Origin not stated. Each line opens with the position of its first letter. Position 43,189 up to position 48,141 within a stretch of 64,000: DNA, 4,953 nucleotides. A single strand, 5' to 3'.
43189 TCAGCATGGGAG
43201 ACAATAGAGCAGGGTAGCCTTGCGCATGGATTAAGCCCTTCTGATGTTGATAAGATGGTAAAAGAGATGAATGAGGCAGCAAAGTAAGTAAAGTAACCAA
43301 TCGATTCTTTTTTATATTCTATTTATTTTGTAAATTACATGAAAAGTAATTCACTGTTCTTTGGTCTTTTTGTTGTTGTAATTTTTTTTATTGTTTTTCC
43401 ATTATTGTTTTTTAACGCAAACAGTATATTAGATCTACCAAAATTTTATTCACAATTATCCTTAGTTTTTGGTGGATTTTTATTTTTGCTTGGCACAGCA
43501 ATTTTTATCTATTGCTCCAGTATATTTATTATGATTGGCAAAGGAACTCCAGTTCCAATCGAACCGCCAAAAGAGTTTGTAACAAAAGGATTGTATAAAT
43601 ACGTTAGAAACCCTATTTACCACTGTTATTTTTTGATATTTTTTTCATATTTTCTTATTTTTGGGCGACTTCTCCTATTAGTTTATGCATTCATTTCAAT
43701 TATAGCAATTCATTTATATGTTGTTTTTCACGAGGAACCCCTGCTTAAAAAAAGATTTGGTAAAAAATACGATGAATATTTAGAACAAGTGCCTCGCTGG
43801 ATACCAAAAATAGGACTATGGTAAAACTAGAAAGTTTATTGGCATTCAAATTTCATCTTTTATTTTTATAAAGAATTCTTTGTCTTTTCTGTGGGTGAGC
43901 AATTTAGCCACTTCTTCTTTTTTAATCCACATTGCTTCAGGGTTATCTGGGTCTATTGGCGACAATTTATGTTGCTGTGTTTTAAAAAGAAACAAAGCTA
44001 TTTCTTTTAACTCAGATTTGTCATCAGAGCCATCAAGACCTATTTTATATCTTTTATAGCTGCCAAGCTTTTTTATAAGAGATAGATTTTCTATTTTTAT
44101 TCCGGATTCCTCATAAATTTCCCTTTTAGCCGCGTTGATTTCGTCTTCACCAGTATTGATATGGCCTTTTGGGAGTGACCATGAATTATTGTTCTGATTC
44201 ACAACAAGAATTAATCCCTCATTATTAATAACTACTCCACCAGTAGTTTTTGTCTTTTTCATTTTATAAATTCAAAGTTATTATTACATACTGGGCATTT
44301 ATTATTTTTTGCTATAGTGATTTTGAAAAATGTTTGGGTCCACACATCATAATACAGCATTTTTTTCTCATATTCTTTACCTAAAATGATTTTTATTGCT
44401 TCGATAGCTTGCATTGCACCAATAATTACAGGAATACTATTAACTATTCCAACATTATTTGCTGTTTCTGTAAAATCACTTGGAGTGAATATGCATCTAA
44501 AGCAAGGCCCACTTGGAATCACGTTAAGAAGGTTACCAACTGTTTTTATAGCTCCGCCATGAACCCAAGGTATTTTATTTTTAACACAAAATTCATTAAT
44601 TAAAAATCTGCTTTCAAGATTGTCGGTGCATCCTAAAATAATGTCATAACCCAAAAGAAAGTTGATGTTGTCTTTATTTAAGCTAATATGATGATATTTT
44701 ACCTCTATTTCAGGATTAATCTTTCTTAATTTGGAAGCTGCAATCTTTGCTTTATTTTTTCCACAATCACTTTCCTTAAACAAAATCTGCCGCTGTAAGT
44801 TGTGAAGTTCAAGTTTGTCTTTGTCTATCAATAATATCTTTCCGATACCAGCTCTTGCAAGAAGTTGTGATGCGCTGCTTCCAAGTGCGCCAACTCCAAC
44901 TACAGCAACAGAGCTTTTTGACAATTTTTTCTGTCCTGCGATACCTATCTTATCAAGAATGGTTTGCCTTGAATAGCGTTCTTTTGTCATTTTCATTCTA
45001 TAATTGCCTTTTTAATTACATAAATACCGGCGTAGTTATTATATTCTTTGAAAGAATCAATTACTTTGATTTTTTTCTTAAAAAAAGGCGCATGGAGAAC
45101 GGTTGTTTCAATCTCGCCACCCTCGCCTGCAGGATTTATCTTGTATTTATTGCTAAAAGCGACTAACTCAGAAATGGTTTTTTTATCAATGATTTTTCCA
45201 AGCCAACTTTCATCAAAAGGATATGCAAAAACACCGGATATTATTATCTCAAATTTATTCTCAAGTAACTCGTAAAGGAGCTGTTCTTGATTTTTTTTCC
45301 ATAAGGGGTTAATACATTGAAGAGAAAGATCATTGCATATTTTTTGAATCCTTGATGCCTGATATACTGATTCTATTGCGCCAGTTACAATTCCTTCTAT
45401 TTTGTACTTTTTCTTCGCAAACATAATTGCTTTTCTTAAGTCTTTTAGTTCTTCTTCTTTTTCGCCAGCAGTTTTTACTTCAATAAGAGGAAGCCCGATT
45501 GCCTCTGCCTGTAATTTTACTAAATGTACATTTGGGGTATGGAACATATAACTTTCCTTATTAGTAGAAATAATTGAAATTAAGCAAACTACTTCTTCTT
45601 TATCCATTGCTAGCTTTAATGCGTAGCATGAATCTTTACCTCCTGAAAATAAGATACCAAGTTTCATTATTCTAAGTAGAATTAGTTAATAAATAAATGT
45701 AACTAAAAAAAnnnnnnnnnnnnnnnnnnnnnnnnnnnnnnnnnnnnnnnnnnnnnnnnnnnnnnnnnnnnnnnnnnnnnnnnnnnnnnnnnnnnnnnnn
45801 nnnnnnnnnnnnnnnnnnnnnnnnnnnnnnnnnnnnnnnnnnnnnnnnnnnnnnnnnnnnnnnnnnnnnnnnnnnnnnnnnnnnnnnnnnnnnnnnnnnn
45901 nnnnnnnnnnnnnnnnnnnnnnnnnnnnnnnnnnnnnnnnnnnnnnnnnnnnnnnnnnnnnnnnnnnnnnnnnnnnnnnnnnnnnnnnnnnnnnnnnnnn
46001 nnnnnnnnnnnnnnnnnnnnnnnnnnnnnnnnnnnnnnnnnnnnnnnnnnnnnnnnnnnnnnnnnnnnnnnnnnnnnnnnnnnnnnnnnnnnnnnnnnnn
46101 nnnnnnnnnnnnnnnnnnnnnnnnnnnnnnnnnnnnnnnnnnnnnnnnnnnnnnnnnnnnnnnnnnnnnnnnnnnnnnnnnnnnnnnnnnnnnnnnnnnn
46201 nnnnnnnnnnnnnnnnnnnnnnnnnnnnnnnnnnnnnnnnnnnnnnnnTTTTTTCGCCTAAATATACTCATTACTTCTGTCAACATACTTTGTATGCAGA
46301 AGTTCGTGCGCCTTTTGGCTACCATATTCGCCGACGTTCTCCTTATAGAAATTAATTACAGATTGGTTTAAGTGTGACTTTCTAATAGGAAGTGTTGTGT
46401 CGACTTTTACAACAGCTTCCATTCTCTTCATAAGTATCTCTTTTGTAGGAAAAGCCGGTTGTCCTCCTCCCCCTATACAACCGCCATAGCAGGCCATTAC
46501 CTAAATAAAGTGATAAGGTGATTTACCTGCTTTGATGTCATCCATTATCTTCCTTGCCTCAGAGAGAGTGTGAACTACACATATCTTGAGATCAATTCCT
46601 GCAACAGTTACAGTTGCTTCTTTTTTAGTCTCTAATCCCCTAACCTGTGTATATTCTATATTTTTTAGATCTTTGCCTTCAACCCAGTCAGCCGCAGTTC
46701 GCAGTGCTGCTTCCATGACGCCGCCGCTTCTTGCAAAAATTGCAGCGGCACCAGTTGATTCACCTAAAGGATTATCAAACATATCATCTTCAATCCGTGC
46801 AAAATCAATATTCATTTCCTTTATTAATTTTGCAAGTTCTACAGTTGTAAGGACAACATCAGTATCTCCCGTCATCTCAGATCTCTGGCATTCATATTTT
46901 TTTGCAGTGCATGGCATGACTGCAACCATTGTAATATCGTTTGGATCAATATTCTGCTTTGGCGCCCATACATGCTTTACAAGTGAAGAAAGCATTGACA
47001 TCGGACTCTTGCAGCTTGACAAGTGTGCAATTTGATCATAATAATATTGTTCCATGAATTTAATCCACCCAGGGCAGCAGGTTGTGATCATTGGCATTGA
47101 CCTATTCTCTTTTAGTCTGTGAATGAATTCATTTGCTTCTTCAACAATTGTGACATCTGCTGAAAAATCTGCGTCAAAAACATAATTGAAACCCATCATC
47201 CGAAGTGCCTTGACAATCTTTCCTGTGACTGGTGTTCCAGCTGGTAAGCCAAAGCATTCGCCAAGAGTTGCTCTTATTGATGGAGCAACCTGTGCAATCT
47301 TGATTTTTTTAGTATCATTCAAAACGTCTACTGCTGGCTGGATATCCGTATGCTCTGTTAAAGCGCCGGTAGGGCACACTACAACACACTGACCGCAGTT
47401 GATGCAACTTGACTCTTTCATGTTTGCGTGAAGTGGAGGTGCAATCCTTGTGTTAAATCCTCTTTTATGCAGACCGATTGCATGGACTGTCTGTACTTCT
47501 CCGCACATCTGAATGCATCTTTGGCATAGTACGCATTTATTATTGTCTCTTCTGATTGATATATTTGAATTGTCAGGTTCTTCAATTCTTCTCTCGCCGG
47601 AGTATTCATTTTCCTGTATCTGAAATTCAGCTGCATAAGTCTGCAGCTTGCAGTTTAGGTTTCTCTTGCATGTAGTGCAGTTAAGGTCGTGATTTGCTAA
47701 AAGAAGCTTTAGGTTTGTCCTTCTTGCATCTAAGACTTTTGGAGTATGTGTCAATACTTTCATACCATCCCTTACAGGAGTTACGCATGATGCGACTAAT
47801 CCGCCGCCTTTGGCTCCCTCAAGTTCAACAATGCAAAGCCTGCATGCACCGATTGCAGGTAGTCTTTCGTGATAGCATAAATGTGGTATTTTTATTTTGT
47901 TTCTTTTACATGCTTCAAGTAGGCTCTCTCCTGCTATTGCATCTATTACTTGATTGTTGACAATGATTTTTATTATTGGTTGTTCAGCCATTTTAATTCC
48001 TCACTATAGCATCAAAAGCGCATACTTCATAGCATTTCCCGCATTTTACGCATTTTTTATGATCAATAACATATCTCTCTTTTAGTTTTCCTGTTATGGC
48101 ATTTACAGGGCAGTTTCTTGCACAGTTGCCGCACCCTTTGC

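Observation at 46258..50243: Electron-bifurcating-type trimeric [FeFe] hydrogenase (HydABC) in an archaeal genome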

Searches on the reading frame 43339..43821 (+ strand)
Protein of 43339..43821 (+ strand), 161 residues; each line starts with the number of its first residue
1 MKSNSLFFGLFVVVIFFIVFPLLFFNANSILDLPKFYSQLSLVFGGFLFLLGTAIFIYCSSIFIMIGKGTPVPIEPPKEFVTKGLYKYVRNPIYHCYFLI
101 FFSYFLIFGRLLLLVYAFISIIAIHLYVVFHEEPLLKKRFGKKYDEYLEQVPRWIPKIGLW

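Call 46: search_protein_families(library=ncbifam, proteins=[window:43339-43821:+], max_evalue=0.001)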
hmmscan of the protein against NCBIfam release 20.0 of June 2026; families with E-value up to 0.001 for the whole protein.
window:43339-43821:+ (161 aa): 3 families
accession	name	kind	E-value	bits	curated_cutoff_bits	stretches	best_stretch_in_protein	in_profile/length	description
NF040696.1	isopcys_mtase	equivalog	5.8e-13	49.1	160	1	76-158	108-190/190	protein-S-isoprenylcysteine O-methyltransferase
TIGR04571.1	LmtA_Leptospira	exception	3.3e-08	33.6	325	1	83-158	91-166/252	lipid A Kdo2 1-phosphate O-methyltransferase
NF045656.1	MeththiolMtaseMddA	equivalog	3.4e-07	29.8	270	1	77-156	162-238/238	methanethiol S-methyltransferase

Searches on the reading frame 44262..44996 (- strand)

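Call 6: search_protein_families(library=pfam, proteins=[window:44262-44996:-])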
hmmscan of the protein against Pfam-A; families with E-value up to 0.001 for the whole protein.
window:44262-44996:- (245 aa): 2 families
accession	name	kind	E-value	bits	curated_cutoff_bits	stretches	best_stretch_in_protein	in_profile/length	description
PF00899.27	ThiF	-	2.7e-71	239.9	28.1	1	8-236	1-238/238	ThiF family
PF02737.24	3HCDH_N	-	0.00068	20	22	0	29-97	1-67/180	3-hydroxyacyl-CoA dehydrogenase, NAD binding domain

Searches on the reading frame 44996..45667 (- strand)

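Call 6: search_protein_families(library=pfam, proteins=[window:44996-45667:-])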
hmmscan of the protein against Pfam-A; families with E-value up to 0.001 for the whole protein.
window:44996-45667:- (224 aa): 1 family
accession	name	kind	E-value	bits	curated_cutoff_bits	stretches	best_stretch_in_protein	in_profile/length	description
PF01902.24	Diphthami_syn_2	-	4.2e-75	252.5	23.2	1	1-221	1-217/219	Diphthamide synthase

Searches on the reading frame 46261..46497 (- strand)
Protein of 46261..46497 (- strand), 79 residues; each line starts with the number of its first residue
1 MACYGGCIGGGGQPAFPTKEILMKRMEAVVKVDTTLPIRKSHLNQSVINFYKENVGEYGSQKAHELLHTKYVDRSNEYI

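Call 6: search_protein_families(library=pfam, proteins=[window:46261-46497:-])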
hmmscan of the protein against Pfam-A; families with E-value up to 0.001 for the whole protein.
window:46261-46497:- (79 aa): 1 family
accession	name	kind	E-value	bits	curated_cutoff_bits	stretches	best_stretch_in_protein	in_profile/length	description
PF02256.22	Fe_hyd_SSU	-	1.8e-19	69.9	24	1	19-74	1-56/56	Iron hydrogenase small subunit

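Call 21: search_solved_structures(query=window:46261-46497:-, max_evalue=0.01, show_alignments=5)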
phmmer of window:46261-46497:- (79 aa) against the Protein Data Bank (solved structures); distinct sequences matched with E-value up to 0.01: 37.
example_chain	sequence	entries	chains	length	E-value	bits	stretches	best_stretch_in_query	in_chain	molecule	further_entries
8a6t_A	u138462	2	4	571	1.8e-15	60.3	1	1-78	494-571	Electron bifurcating hydrogenase subunit HydA1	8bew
2n0s_A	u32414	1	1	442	6.2e-15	58.6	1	1-73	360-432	Fe-hydrogenase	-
6gm6_A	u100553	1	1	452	6.3e-15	58.6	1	1-73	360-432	Fe-hydrogenase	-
6gm5_A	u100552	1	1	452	6.5e-15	58.5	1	1-73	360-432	Fe-hydrogenase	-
3lx4_A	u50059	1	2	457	6.5e-15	58.5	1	1-73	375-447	Fe-hydrogenase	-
6gm7_A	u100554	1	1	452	6.8e-15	58.5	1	1-73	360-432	Fe-hydrogenase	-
4r0v_A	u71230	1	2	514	7.9e-15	58.3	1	1-73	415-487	Fe-hydrogenase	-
6gl6_A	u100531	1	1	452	1.9e-13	53.9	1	2-73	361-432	Fe-hydrogenase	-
30jk_A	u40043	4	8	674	5.7e-13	52.4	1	1-74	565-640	[FeFe]-hydrogenase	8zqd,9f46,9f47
7qv7_D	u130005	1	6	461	6.9e-13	52.1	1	1-75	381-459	Hydrogen dependent carbon dioxide reductase subunit HydA2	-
9rkm_A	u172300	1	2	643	7.2e-13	52.1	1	1-74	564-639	[FeFe]-hydrogenase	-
7q4v_A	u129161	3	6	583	9.9e-13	51.6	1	1-72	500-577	Iron hydrogenase HydA1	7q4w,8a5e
7qhf_A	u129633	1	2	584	1.8e-11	47.6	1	1-72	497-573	Iron hydrogenase 1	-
4xdd_A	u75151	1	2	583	1.8e-11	47.6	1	1-72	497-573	Iron hydrogenase 1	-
6gm0_A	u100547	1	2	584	1.8e-11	47.6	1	1-72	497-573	Iron hydrogenase 1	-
1e08_D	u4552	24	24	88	0.00013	25.8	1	19-76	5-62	[FE]-HYDROGENASE (SMALL SUBUNIT) | PERIPLASMIC [FE] HYDROGENASE SMALL SUBUNIT | HydB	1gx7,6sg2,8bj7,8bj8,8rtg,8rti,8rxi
1hfe_S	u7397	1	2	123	0.00016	25.5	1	18-76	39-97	PROTEIN (FE-ONLY HYDROGENASE (E.C.1.18.99.1) (SMALLER SUBUNIT))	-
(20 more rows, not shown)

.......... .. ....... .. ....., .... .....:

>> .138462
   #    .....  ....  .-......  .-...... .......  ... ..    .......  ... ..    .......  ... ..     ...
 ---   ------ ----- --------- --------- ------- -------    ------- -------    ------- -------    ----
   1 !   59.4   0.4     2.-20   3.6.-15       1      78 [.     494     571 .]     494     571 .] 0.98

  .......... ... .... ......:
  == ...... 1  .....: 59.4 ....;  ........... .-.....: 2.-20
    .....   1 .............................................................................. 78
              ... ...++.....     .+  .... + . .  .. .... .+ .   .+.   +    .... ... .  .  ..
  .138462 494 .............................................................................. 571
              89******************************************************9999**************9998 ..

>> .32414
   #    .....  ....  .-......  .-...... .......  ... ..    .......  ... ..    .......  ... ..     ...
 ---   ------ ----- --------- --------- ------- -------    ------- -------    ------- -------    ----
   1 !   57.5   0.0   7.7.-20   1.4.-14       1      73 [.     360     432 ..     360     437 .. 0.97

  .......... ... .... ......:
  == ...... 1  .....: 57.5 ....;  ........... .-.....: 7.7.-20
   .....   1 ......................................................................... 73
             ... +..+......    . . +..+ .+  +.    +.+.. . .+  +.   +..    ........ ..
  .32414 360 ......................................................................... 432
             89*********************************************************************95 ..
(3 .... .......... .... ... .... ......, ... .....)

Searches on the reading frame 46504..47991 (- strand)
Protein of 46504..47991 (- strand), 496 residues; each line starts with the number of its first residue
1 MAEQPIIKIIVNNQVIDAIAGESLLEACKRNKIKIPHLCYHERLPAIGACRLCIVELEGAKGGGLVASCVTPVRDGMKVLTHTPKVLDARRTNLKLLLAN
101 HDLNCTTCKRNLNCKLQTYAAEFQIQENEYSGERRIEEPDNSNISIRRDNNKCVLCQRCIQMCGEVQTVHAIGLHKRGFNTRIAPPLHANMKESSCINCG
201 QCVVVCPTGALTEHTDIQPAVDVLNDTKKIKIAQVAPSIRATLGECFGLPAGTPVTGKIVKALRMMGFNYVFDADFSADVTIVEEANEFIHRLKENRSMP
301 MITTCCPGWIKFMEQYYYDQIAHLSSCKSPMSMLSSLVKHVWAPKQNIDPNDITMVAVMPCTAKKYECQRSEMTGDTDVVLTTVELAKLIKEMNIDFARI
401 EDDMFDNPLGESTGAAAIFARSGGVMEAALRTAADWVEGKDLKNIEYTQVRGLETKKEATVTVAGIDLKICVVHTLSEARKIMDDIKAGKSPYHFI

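Call 6: search_protein_families(library=pfam, proteins=[window:46504-47991:-])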
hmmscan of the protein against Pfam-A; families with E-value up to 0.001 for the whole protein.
window:46504-47991:- (496 aa): 14 families
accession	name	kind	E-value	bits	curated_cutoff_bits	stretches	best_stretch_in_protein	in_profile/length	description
PF02906.19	Fe_hyd_lg_C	-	5.7e-83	278.8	22.1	1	231-496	3-232/245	Iron only hydrogenase large subunit, C-terminal domain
PF13510.11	Fer2_4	-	1.2e-17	64.2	22.8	1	7-83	4-81/82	2Fe-2S iron-sulfur cluster binding domain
PF10588.14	NADH-G_4Fe-4S_3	-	7e-15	54.7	27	1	90-128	1-39/40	NADH-ubiquinone oxidoreductase-G iron-sulfur binding region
PF00037.32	Fer4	-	8.1e-08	32.2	21.1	1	193-212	5-24/24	4Fe-4S binding domain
PF22117.2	Fer4_Nqo3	-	1.9e-07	31.6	27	1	146-212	4-67/67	NADH-quinone oxidoreductase subunit 3, ferredoxin-like domain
PF12838.12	Fer4_7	-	4e-07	30.8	27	1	152-210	1-52/52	4Fe-4S dicluster domain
PF12837.12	Fer4_6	-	1.2e-06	28.6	25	1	189-211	2-24/24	4Fe-4S binding domain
PF13183.11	Fer4_8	-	2.3e-06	28.5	27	0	194-226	3-35/68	4Fe-4S dicluster domain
PF13237.11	Fer4_10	-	3.3e-06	27.3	25.5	1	146-207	2-53/53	4Fe-4S dicluster domain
PF14697.11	Fer4_21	-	1e-05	26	35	1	149-210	4-56/59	4Fe-4S dicluster domain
PF13187.11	Fer4_9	-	2e-05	25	27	1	152-210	1-51/52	4Fe-4S dicluster domain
PF13484.11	Fer4_16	-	4.2e-05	24.7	30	1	196-229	2-36/66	4Fe-4S double cluster binding domain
PF17179.9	Fer4_22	-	0.00024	22.3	27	0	195-222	1-25/95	4Fe-4S dicluster domain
PF12797.12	Fer4_2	-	0.00097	19.4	24.5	1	193-208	7-22/22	4Fe-4S binding domain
